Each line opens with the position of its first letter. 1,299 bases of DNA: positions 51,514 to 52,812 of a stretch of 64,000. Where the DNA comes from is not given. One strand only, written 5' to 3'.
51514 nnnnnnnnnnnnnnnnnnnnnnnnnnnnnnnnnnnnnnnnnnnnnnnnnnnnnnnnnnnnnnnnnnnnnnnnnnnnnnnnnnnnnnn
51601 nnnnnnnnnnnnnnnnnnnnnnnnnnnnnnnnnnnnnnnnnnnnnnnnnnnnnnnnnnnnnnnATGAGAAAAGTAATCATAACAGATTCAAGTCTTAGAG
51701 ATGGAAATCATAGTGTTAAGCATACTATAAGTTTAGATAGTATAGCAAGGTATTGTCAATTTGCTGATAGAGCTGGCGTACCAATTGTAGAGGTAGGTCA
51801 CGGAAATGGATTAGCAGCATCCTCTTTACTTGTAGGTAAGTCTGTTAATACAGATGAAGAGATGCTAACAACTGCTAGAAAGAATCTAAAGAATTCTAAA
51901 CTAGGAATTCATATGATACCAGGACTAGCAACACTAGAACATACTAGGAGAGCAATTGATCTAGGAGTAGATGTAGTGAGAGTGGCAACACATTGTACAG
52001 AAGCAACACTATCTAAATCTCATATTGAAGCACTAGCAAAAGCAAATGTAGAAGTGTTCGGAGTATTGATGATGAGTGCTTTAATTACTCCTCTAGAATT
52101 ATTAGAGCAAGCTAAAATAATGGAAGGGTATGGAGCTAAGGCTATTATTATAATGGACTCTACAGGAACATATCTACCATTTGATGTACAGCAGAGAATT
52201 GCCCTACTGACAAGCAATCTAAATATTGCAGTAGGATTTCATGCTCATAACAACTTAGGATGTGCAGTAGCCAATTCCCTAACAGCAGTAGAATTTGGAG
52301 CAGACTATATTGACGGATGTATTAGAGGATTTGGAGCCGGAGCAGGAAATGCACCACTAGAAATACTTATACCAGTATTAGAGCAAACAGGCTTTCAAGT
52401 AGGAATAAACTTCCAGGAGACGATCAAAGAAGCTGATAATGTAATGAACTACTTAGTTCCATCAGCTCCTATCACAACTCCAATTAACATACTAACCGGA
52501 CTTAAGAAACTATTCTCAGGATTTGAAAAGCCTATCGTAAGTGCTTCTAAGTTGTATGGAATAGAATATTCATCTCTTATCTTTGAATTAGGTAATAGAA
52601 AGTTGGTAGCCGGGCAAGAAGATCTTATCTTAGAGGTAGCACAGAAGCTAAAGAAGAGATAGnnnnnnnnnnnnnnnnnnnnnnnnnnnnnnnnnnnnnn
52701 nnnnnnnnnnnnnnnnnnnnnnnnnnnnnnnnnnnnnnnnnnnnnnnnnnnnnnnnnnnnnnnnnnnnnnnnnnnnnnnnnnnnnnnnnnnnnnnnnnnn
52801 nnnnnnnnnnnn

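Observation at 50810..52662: MhpF/MhpE-type acylating aldehyde dehydrogenase + aldolase pair embedded in the sugar cluster next to the ThDP enzyme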

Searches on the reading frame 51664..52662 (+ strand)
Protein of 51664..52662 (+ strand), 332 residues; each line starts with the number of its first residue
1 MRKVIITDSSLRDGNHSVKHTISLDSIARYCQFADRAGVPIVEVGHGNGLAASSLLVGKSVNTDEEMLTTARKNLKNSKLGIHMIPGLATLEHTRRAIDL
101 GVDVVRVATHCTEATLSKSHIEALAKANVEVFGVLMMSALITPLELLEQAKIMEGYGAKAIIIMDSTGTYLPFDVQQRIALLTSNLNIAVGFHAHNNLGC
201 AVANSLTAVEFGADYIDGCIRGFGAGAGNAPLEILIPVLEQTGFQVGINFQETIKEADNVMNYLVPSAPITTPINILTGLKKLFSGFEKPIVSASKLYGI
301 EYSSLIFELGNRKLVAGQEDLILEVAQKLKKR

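Call 5: search_protein_families(library=pfam, proteins=[window:51664-52662:+], max_evalue=0.01)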
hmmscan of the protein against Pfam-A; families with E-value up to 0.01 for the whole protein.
window:51664-52662:+ (332 aa): 2 families
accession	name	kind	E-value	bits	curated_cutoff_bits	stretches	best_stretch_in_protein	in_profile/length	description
PF00682.25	HMGL-like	-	1.9e-42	145.9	29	1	3-258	1-258/260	HMGL-like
PF07836.16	DmpG_comm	-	7.8e-16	57.8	27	1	273-331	5-63/63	DmpG-like communication domain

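Call 8: search_dna_similar(query=window:51664-52662:+, collection=phages, mode=protein, max_rows=30)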
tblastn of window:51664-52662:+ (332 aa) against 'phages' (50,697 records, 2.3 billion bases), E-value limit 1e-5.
Records with a match: 12; places in all: 12; records where one place covers at least 80% of the query: 3.
Best place of each record, by identity: <60% 12.
By first word of the organism name: Staphylococcus 4; Bacteriophage 4; Salmonella 2; Enterococcus 2.
By host as written in the record: - 5; Staphylococcus aureus 3; Homo sapiens 2; Staphylococcus epidermidis HD21-2 1; Enterococcus faecalis 1.
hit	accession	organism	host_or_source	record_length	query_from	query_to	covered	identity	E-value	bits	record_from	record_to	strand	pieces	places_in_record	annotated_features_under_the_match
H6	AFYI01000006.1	Salmonella enterica subsp. enterica serovar Infantis str. ...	Homo sapiens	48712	2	330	99%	36.2%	3e-65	228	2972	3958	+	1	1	4-hydroxy-2-oxovalerate aldolase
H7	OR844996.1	Staphylococcus phage SA 1306 Kay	Staphylococcus aureus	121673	6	275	81%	31.5%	1e-10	69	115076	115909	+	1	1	record has no annotation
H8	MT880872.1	Staphylococcus phage PhiSepi-HH3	Staphylococcus epidermidis HD21-2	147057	6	275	81%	31.2%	2e-13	77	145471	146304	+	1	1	leuA: 2-isopropylmalate synthase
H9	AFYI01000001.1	Salmonella enterica subsp. enterica serovar Infantis str. ...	Homo sapiens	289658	2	236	71%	28.4%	3e-10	67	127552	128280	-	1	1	none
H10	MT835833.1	Bacteriophage sp.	human fecal samples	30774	1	248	75%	26.7%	3e-14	80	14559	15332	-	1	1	record has no annotation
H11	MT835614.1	Bacteriophage sp.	human fecal samples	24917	2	259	78%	25.6%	1e-11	71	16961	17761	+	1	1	record has no annotation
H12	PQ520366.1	Enterococcus phage IME_EF3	-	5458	2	258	77%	23.9%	3e-9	64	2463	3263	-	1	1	record has no annotation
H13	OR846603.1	Enterococcus phage Efs 1-1-1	Enterococcus faecalis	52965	2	258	77%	23.9%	3e-9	64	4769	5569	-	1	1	record has no annotation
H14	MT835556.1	Bacteriophage sp.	human fecal samples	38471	95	252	48%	25.3%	1e-9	66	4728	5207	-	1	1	record has no annotation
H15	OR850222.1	Staphylococcus phage SA 1298 Kay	Staphylococcus aureus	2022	145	239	29%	33.3%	3e-7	57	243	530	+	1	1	record has no annotation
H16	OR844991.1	Staphylococcus phage SA 1306 Kay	Staphylococcus aureus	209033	145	239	29%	33.3%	4e-7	57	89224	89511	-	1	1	record has no annotation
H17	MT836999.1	Bacteriophage sp.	human fecal samples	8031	150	249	30%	29.0%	1e-7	59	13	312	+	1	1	record has no annotation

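Call 11: find_homologous_proteins(query=window:51664-52662:+, max_evalue=1e-10)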
Query window:51664-52662:+ (332 aa): 7596 proteins with E <= 1e-10 among 8000 candidates; the best 120 are listed.
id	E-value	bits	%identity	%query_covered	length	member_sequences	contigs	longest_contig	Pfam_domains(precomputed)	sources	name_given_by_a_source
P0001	8.5e-212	720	100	100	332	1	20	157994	PF00682.26,PF07836.17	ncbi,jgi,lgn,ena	jgi:4-hydroxy 2-oxovalerate aldolase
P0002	1.2e-211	719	100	100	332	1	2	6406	PF00682.26,PF07836.17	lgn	-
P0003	2.9e-211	718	99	100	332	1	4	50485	PF00682.26,PF07836.17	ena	-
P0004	9.2e-211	716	99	100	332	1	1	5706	PF00682.26,PF07836.17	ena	-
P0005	1.8e-210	715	99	100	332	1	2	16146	PF00682.26,PF07836.17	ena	-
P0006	2.7e-210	715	99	100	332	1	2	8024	PF00682.26,PF07836.17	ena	-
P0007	2.9e-206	701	96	100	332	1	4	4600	PF00682.26,PF07836.17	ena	-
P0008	1.5e-205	699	97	100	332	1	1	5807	PF00682.26,PF07836.17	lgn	-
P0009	2.1e-205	699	97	100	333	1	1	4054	PF00682.26,PF07836.17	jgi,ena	jgi:4-hydroxy 2-oxovalerate aldolase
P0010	5.0e-205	697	96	100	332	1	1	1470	PF00682.26,PF07836.17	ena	-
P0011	5.6e-205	697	96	100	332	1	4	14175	PF00682.26,PF07836.17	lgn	-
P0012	7.2e-205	697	96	100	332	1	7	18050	PF00682.26,PF07836.17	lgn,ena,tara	tara:strand:- start:2411 stop:3409 length:999 start_codon:yes stop_codon:yes gene_type:complete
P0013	7.7e-205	697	96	100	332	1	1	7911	PF00682.26,PF07836.17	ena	-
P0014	8.7e-205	697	96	100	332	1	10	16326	PF00682.26,PF07836.17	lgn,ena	-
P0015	9.9e-205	696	96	100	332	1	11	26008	PF00682.26,PF07836.17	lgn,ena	-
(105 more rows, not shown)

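Call 18: search_solved_structures(query=window:51664-52662:+, show_alignments=2)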
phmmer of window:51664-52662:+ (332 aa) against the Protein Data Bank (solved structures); distinct sequences matched with E-value up to 0.001: 34.
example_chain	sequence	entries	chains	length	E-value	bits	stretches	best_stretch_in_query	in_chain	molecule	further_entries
8ih7_A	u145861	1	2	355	6.8e-73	248.6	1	2-330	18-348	4-hydroxy-2-oxovalerate aldolase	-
4jn6_A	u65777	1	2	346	5.8e-71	242.3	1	4-331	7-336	4-hydroxy-2-oxovalerate aldolase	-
1nvm_A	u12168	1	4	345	1.1e-66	228.3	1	2-328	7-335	4-hydroxy-2-oxovalerate aldolase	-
4lrs_A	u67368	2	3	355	1.4e-65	224.7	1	3-330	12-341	4-hydroxy-2-oxovalerate aldolase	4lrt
3dxi_A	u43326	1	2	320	1.2e-17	67.2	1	6-249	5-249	Putative aldolase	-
6ktq_A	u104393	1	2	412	1.3e-13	53.9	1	3-261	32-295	Homocitrate synthase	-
3eeg_A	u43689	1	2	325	2.4e-13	53.1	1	150-254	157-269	2-isopropylmalate synthase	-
3rmj_A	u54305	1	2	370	1.2e-12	50.7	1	154-253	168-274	2-isopropylmalate synthase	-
2nx9_A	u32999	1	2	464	2.3e-11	46.6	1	90-251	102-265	Oxaloacetate decarboxylase 2, subunit alpha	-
5ks8_C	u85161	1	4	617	3.7e-11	45.9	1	1-250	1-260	Pyruvate carboxylase subunit beta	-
1s3h_A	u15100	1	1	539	6.8e-09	38.5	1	2-258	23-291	transcarboxylase 5S subunit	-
1rqb_A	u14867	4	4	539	7.3e-09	38.4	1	2-258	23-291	transcarboxylase 5S subunit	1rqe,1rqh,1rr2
2cw6_A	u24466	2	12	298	7.3e-09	38.4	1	138-259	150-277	Hydroxymethylglutaryl-CoA lyase, mitochondrial | Hydroxymethylglutaryl-CoA lyase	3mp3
4ov4_A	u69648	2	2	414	7.9e-09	38.3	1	189-261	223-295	2-isopropylmalate synthase | isopropylmalate synthase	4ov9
3mp4_A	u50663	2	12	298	8.3e-09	38.2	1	138-259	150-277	Hydroxymethylglutaryl-CoA lyase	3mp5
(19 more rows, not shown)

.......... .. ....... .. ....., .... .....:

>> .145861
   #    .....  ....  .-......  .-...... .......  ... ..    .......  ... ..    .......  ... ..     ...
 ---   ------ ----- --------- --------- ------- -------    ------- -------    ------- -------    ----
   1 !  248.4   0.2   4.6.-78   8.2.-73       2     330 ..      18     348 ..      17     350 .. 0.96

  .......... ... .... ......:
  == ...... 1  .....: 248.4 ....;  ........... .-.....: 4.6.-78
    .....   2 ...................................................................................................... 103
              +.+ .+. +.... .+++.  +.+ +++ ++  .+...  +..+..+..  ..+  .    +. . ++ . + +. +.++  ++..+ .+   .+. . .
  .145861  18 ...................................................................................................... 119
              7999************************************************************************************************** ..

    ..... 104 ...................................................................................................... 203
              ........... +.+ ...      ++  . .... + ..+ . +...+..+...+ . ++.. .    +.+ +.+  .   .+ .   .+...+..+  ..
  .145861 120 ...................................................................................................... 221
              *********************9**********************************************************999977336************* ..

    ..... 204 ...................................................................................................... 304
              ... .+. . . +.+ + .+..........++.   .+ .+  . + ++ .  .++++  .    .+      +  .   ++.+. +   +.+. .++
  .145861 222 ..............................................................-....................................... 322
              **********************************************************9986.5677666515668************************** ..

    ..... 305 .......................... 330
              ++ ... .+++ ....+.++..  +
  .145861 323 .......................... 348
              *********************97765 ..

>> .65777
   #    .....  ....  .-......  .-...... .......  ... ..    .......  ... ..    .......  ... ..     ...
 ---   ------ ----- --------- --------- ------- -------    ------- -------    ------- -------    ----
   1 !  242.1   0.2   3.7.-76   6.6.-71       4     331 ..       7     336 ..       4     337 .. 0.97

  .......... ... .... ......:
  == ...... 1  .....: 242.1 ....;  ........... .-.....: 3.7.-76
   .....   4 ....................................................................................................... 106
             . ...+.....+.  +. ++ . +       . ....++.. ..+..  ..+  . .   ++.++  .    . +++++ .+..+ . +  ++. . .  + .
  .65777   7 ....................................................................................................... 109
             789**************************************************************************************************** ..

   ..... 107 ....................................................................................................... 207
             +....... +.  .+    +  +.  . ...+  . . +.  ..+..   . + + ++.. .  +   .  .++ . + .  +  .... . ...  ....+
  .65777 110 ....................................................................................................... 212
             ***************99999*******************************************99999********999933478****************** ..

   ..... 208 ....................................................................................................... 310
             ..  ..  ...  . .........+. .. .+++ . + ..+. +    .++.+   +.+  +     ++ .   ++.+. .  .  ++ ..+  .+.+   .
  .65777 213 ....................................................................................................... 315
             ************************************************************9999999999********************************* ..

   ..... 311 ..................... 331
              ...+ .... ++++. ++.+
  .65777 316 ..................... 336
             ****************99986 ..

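Call 23: find_related_loci(query=window:51664-52662:+, collection=viral_contigs, flank=10000)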
Query window:51664-52662:+ (332 aa) in viral_contigs; peptide patterns used: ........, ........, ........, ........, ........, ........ (x = any residue, [..] = any of these).
56 stretches matched a pattern; 39 encode a relative of the query (tblastn E <= 1e-3); 38 distinct loci.
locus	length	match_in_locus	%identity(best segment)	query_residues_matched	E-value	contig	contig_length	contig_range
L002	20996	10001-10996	94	1-332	0e+0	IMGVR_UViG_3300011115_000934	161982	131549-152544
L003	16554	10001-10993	82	1-331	0e+0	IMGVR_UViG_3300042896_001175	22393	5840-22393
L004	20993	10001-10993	81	1-331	0e+0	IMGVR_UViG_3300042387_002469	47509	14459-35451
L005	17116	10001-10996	81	1-332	0e+0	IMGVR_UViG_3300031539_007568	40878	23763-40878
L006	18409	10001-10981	84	1-327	1e-180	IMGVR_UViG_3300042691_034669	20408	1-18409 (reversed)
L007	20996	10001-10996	79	1-332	3e-180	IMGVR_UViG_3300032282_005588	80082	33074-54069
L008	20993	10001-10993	80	1-331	7e-180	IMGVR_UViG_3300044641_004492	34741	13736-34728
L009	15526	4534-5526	80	1-331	7e-180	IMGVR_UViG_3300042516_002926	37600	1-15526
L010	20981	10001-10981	80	1-327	9e-179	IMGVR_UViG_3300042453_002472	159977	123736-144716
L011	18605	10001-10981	80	1-327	9e-179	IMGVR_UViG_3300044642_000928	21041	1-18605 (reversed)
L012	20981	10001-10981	80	1-327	2e-178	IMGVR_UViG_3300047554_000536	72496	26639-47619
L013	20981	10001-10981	80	1-327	3e-178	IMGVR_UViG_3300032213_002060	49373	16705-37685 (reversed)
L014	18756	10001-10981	80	1-327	5e-178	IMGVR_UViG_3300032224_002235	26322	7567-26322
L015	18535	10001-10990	77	3-332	3e-176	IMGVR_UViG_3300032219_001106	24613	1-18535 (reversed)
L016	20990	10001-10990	78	3-332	2e-176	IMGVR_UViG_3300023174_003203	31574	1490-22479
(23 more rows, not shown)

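Call 24: search_protein_representatives(protein=window:51664-52662:+)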
Query: 332 residues. Proteins with E-value up to 0.001 (for the whole library): 7328; up to 1e-10: 1963; up to 1e-30: 401. The best 150 are listed.
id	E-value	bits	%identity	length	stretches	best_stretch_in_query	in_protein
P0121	1.1e-122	425.3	60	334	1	1-331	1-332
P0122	2.1e-99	348.9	71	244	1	97-331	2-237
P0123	4.6e-87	308.4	44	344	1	4-330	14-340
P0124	4.7e-86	305.1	46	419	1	3-331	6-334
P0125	2.1e-85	302.9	46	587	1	3-329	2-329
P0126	1.2e-79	284.0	43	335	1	1-331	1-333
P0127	2.3e-78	279.8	44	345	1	5-328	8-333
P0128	6.1e-78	278.4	44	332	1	3-331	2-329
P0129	1.0e-77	277.7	50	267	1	3-262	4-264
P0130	4.4e-74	265.7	44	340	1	2-330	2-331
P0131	1.0e-73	264.5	43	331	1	7-330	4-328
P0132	1.1e-73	264.4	44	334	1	2-329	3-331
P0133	2.7e-73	263.1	40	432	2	4-266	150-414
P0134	6.3e-73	261.9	42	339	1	3-332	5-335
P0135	1.2e-72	261.0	40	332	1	6-329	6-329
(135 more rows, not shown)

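Call 28: find_related_loci(query=A1, collection=genome_contigs, flank=10000)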
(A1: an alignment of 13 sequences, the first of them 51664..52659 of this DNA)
Query A1 (332 aa) in genome_contigs; peptide patterns used: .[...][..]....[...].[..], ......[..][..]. (x = any residue, [..] = any of these).
600 stretches matched a pattern (row limit reached: there are more); 568 encode a relative of the query (tblastn E <= 1e-3); the best 80 are kept; 80 distinct loci.
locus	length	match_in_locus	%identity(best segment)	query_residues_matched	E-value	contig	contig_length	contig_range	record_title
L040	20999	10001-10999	52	1-332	9e-117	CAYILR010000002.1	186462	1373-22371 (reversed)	MAG TPA_asm: uncultured Bacteriovoracaceae bacterium isolate ERP119705_co22_306 genome assembly, contig: NODE_18_length_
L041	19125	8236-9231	54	2-332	6e-116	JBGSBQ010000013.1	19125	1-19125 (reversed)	MAG: Sphingomonadaceae bacterium isolate NCIPD_CMAR_MAG_21 k141_715766_length_19125_cov_4.7350, whole genome shotgun seq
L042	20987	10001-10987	54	2-329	5e-116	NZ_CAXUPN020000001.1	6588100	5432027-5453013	Pseudoduganella sp. LjRoot289 LJR289c1, whole genome shotgun sequence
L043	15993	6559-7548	53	1-329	2e-115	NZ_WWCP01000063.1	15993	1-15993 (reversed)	Duganella lactea strain FT50W NODE_63_length_15993_cov_28.860330_63, whole genome shotgun sequence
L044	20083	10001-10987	54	2-329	8e-115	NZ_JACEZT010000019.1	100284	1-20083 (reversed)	Rugamonas brunnea strain LX20W NODE_19_length_100284_cov_31.952874_19, whole genome shotgun sequence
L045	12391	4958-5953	53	2-332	2e-114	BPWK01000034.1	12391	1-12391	Duganella rhizosphaerae R64 DNA, sequence034, whole genome shotgun sequence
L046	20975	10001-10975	54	2-325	3e-114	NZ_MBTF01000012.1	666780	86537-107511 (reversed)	Mucilaginibacter pedocola strain TBZ30 scaffold2, whole genome shotgun sequence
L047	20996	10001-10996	53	2-332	3e-114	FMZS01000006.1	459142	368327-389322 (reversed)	Massilia sp. PDC64 genome assembly, contig: Ga0115468_106, whole genome shotgun sequence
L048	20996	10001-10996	52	2-332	7e-114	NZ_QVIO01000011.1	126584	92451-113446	Duganella sp. BJB476 NODE_11_length_126584_cov_29.380580, whole genome shotgun sequence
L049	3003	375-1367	54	3-332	2e-117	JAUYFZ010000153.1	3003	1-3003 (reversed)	MAG: Rhodocyclaceae bacterium isolate C21_metabat.bin.53 C21_k141_252245, whole genome shotgun sequence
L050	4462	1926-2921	53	2-332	2e-114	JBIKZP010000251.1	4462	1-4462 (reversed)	MAG: Rhodoferax sp. isolate ME2016-04-22_3300042393_group7_bin5 Rohwer_bin2249_scaffold_8326_c1, whole genome shotgun se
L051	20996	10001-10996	52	2-332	1e-113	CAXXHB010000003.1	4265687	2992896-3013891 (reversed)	MAG: Spirochaetota bacterium isolate 9c02a98b-b84c-44b5-ab69-c94782187e37 genome assembly, contig: contig_3, whole genom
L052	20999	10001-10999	50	1-332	9e-113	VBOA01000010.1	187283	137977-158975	MAG: Gammaproteobacteria bacterium isolate GP_35 14_0903_02_30cm_scaffold_137, whole genome shotgun sequence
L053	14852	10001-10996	53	1-331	4e-112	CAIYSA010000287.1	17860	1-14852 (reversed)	MAG: uncultured Bacteroidetes bacterium isolate Kiruna_bin-07023 genome assembly, contig: bin-07023:287/529, whole genom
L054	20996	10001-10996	53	2-332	4e-112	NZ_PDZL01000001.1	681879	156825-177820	Janthinobacterium sp. BJB426 NODE_1_length_681879_cov_14.754750, whole genome shotgun sequence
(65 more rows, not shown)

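Call 39: search_protein_families(library=ncbifam, proteins=[window:51664-52662:+], max_evalue=0.00001)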
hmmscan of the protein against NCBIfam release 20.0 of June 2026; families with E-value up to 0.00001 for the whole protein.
window:51664-52662:+ (332 aa): 29 families (the best 25 are shown)
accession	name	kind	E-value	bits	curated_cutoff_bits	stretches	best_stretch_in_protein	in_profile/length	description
NF006049.0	PRK08195.1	subfamily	4.9e-120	400.7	229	1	2-331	6-337/344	4-hyroxy-2-oxovalerate/4-hydroxy-2-oxopentanoic acid aldolase,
TIGR03217.1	4OH_2_O_val_ald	equivalog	3.1e-102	342.2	286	1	2-331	1-332/334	4-hydroxy-2-oxovalerate aldolase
TIGR02660.1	nifV_homocitr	equivalog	6.7e-23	81.6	462.9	1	3-258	1-257/365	homocitrate synthase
NF002085.0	PRK00915.1-2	subfamily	2.9e-22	79.1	517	1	2-264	12-275/504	2-isopropylmalate synthase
NF006761.0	PRK09282.1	domain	1.3e-19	70.1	402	1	92-260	100-269/591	pyruvate carboxylase subunit B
TIGR02146.1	LysS_fung_arch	equivalog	2.7e-19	69.6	413.55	1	146-241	141-237/344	homocitrate synthase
TIGR00977.1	citramal_synth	equivalog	1.8e-18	66.1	450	1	151-256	161-266/526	citramalate synthase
NF002084.0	PRK00915.1-1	equivalog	2.1e-18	66.2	748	1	156-256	161-269/523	2-isopropylmalate synthase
NF002086.0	PRK00915.1-3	equivalog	3.8e-18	65.3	532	1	156-241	163-252/516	2-isopropylmalate synthase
TIGR00973.1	leuA_bact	equivalog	5.5e-18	64.7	598.7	1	155-251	157-261/494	2-isopropylmalate synthase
TIGR02090.1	LEU1_arch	subfamily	2.6e-17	63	484.75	1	146-253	143-251/363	isopropylmalate/citramalate/homocitrate synthases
NF008985.0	PRK12331.1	equivalog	1.1e-16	60.7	718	1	1-258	1-268/465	oxaloacetate decarboxylase subunit alpha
NF002087.0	PRK00915.1-4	equivalog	4e-16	58.6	729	1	156-238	163-249/516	2-isopropylmalate synthase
NF002088.0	PRK00915.1-5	equivalog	1.3e-15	56.9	697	1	156-236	160-244/514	2-isopropylmalate synthase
TIGR01108.1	oadA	equivalog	5e-15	55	756.5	1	94-259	97-263/582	sodium-extruding oxaloacetate decarboxylase subunit alpha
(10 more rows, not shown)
